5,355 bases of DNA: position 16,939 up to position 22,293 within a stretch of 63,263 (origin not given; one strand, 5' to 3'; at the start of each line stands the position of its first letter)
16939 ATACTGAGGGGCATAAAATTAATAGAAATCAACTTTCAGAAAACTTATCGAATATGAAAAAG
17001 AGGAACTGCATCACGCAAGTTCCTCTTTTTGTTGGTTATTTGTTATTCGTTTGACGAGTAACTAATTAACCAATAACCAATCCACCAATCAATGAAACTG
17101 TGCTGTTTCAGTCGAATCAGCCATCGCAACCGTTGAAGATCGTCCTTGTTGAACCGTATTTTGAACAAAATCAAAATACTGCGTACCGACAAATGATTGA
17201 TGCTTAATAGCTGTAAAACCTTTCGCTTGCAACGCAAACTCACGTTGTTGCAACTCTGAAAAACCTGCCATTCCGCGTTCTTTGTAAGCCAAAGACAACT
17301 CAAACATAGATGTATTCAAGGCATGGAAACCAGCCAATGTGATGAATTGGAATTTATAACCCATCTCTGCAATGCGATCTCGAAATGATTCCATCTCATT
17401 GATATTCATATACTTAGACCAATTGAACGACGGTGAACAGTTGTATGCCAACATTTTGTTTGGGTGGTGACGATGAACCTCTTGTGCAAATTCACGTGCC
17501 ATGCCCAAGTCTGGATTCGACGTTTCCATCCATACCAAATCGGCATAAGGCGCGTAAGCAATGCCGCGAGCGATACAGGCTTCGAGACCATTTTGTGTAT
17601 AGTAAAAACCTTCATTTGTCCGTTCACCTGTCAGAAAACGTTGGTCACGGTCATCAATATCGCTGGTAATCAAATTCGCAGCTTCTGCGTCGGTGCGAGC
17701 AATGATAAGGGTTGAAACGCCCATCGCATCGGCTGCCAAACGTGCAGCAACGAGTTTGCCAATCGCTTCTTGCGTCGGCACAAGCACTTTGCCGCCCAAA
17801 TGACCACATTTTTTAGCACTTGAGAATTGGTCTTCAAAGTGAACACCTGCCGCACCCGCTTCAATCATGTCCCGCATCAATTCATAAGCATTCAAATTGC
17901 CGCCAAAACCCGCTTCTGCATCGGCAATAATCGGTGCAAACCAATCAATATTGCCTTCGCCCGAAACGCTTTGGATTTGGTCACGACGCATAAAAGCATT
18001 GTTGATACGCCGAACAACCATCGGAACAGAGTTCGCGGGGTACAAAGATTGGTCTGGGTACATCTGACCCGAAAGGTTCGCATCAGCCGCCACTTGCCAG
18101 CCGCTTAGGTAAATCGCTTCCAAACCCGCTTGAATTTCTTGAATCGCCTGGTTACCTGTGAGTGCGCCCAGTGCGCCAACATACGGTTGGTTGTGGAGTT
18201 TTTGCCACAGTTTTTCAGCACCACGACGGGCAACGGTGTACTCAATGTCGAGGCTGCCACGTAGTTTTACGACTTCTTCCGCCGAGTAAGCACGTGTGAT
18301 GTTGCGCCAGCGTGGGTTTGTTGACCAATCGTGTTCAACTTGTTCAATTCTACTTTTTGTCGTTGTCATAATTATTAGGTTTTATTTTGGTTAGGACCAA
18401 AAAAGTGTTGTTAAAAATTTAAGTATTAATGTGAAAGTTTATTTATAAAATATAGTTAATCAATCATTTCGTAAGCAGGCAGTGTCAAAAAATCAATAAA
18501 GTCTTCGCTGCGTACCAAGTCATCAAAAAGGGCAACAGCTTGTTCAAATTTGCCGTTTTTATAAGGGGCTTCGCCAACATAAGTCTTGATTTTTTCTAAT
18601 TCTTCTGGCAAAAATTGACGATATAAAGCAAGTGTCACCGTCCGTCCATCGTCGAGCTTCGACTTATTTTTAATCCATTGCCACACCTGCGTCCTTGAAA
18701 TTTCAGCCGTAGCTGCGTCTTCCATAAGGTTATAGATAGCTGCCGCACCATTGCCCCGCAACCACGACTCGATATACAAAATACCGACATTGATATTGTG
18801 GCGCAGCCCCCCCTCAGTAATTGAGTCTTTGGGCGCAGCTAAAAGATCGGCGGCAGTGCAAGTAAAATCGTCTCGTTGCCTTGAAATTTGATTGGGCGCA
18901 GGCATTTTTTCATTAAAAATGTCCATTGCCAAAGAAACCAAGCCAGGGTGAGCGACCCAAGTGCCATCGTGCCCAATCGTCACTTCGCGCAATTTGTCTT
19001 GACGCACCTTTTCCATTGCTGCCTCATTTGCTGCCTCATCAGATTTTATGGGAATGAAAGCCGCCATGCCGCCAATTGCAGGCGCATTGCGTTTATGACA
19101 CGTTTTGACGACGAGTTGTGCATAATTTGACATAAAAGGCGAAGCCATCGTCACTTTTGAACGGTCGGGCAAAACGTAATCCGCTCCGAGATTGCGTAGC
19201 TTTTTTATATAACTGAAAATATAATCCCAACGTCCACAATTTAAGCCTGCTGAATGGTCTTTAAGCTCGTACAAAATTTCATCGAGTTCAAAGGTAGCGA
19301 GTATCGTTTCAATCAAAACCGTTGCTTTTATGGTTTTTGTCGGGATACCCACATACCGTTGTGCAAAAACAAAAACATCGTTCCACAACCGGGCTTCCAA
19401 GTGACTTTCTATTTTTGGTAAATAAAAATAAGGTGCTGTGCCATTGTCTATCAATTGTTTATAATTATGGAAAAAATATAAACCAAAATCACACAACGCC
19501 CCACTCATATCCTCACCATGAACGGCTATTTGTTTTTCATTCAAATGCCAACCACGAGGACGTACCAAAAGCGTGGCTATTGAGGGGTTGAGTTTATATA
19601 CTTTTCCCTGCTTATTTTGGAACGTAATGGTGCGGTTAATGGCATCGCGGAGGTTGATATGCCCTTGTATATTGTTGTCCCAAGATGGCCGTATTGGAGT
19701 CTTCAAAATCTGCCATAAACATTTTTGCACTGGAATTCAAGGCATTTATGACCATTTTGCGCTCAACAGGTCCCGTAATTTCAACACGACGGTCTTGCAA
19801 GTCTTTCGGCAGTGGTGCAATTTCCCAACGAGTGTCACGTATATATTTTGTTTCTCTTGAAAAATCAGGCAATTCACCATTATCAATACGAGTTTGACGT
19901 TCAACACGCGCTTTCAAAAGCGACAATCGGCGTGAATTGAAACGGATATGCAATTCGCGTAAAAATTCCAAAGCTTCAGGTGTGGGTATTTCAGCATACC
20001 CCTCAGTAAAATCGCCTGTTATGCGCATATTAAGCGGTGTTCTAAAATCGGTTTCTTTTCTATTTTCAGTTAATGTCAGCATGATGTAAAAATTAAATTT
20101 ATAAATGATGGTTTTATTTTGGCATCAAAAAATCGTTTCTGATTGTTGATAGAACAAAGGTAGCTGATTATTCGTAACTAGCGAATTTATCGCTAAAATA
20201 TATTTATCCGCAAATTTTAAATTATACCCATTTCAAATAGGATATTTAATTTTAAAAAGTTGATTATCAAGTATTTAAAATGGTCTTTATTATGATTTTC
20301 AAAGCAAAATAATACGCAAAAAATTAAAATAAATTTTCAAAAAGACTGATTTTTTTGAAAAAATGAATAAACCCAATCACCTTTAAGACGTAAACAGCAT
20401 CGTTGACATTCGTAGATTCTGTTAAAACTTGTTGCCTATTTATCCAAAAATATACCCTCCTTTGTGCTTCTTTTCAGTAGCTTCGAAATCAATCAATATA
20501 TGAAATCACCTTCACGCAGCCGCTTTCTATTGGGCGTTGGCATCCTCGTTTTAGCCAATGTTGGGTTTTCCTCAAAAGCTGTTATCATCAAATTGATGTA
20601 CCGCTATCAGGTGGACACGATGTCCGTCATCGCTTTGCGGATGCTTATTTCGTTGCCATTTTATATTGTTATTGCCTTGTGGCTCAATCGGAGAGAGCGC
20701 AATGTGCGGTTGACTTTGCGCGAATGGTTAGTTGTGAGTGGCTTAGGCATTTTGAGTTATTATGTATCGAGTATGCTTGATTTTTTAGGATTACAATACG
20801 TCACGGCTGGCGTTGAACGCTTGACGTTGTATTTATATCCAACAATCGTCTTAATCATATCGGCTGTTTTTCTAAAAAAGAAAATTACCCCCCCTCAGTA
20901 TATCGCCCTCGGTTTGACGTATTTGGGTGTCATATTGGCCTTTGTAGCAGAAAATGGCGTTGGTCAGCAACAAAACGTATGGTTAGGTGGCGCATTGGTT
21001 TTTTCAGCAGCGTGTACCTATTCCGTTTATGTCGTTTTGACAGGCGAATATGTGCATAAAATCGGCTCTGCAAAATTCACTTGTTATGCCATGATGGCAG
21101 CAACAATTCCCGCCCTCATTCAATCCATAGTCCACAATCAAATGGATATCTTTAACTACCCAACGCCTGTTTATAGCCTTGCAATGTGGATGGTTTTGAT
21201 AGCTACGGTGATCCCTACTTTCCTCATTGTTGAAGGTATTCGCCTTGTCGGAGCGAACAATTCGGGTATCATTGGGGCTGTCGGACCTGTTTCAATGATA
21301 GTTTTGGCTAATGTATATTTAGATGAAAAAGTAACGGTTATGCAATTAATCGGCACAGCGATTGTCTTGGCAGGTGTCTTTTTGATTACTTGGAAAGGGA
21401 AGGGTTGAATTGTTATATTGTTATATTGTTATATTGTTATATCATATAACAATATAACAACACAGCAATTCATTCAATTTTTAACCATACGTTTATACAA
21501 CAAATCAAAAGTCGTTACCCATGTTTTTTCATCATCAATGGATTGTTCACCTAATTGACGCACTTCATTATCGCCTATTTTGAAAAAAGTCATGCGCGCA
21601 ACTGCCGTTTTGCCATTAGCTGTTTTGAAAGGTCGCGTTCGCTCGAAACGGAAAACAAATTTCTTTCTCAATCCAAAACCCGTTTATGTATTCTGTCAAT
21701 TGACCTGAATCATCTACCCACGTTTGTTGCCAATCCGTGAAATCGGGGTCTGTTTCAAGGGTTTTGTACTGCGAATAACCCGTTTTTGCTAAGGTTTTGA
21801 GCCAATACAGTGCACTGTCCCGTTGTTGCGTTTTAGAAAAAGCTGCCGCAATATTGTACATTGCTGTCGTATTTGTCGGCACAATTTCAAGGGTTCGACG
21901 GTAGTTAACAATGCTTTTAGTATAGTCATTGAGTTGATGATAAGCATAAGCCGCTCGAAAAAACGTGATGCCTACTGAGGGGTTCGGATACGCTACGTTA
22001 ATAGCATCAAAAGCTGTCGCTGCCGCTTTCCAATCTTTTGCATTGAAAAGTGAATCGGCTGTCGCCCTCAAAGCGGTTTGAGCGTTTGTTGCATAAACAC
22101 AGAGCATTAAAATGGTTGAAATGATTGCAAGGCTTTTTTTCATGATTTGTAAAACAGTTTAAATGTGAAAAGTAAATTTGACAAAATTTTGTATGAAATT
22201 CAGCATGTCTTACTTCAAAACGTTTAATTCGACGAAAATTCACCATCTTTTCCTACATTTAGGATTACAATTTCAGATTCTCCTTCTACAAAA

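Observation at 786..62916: Hyper-abundant non-palindromic 10-mer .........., about one copy per 1.3 kb, on both strands, inside and outside genes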

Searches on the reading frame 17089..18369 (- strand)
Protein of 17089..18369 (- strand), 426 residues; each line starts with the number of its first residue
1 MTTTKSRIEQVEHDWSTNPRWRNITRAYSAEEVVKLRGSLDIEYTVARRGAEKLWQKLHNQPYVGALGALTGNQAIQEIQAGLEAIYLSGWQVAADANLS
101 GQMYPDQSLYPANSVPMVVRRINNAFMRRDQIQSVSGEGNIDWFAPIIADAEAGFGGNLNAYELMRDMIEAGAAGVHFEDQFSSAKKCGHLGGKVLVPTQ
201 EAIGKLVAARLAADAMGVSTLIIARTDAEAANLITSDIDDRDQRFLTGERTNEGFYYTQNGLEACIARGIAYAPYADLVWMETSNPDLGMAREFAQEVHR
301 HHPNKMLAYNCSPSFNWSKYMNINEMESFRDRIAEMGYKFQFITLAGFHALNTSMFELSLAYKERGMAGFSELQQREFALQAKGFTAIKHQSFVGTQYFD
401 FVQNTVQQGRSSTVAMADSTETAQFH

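Call 6: search_protein_families(library=ncbifam, proteins=[window:17089-18369:-])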
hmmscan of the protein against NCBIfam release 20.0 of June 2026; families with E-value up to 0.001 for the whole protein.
window:17089-18369:- (426 aa): 7 families
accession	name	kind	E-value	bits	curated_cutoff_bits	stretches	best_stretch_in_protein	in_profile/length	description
NF011645.0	PRK15063.1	equivalog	1.4e-222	739.2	562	1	3-425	5-428/430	isocitrate lyase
TIGR01346.1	isocit_lyase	equivalog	1.8e-177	591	275.9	2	8-248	1-254/527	isocitrate lyase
NF005074.0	PRK06498.1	equivalog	6.9e-44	150.3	446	2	145-234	179-269/531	isocitrate lyase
TIGR02317.1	prpB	equivalog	2.4e-29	102.4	354.4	1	53-239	4-165/285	methylisocitrate lyase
NF008455.0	PRK11320.1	equivalog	3.6e-24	85.5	353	1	55-239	12-172/295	methylisocitrate lyase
TIGR02319.1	CPEP_Pphonmut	equivalog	7.9e-14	51.6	420.05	1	145-231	78-161/294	carboxyvinyl-carboxyphosphonate phosphorylmutase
TIGR02321.1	Pphn_pyruv_hyd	equivalog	0.0002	20.5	374.4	1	145-238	76-168/290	phosphonopyruvate hydrolase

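Call 9: find_encoding_contigs(protein=window:17089-18369:-, flank=10000, max_places=10)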
Protein window:17089-18369:- (426 aa): 3 contigs read that carry it; 3 places shown.
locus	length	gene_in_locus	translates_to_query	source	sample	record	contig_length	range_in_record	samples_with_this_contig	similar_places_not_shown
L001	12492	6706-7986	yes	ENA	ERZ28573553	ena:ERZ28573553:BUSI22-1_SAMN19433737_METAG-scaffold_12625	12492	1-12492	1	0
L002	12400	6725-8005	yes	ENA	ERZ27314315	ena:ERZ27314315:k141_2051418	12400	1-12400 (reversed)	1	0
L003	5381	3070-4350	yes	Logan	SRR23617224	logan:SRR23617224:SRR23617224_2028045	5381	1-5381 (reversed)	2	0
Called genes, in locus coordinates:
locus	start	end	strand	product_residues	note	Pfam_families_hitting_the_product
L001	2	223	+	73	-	?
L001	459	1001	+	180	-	PF04542:Sigma70_r2, PF07638:Sigma70_ECF, PF08281:Sigma70_r4_2, PF04545:Sigma70_r4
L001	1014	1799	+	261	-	PF10099:RskA_C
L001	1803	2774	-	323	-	PF14249:Tocopherol_cycl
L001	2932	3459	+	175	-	PF07719:TPR_2 (faint), PF13174:TPR_6 (faint), PF00515:TPR_1 (faint), PF13414:TPR_11 (weak)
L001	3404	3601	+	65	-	-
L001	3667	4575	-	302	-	PF00892:EamA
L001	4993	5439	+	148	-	PF20656:MS_N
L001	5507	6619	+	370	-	PF01274:MS_TIM-barrel, PF20659:MS_C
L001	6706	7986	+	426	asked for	PF00463:ICL, PF13714:PEP_mutase, PF00463:ICL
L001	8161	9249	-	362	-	-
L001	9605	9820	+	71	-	PF02416:TatA_B_E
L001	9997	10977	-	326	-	PF08885:GSCFA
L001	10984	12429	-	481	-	PF04107:GCS2, PF00571:CBS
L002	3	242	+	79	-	?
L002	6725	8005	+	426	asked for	PF00463:ICL, PF13714:PEP_mutase, PF00463:ICL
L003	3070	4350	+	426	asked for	PF00463:ICL, PF13714:PEP_mutase, PF00463:ICL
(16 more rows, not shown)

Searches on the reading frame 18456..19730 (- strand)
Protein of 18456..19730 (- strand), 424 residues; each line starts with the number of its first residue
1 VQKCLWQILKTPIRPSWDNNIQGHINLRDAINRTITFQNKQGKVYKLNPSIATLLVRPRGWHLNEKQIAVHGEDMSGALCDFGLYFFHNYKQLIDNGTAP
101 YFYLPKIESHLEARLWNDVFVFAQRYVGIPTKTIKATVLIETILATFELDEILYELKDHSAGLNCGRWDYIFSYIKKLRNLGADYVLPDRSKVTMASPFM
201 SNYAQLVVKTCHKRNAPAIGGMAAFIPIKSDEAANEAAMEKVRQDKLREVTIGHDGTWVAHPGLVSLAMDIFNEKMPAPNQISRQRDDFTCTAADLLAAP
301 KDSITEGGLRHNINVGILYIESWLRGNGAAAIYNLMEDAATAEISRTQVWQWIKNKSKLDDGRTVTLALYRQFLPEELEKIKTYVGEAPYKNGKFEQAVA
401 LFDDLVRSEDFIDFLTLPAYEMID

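Call 45: search_protein_families(library=pfam, max_evalue=0.000001, proteins=[window:18456-19730:-])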
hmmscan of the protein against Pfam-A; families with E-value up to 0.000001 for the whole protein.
window:18456-19730:- (424 aa): 2 families
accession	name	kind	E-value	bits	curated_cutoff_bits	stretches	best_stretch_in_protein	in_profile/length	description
PF01274.28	MS_TIM-barrel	-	9e-112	372.5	26.4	1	53-298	1-247/248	Malate synthase, TIM barrel domain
PF20659.2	MS_C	-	7.6e-38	130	23.1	1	304-423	2-118/118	Malate synthase, C-terminal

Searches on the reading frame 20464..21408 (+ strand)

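Call 45: search_protein_families(library=pfam, max_evalue=0.000001, proteins=[window:20464-21408:+])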
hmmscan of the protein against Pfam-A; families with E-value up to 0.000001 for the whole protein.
window:20464-21408:+ (314 aa): 1 family
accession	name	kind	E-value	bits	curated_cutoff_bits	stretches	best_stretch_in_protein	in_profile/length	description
PF00892.27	EamA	-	1.2e-32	113.4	28.2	2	23-160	2-134/135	EamA-like transporter family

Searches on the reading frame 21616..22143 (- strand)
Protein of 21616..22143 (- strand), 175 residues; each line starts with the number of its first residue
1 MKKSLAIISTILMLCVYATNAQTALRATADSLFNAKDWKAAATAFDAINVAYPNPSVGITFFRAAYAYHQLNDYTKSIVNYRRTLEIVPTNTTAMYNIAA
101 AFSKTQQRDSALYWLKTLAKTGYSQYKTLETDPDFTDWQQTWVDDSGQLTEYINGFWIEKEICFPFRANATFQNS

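Call 45: search_protein_families(library=pfam, max_evalue=0.000001, proteins=[window:21616-22143:-])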
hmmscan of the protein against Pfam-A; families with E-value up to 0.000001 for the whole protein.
window:21616-22143:- (175 aa): 3 families
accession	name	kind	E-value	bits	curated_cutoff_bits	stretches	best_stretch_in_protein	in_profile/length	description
PF07719.23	TPR_2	-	3.5e-08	33.4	27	0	61-91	4-34/34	Tetratricopeptide repeat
PF13414.12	TPR_11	-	1.6e-07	31.4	26.8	1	66-104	2-40/42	TPR repeat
PF13174.12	TPR_6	-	2.1e-07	31.6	26.3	0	27-54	5-32/33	Tetratricopeptide repeat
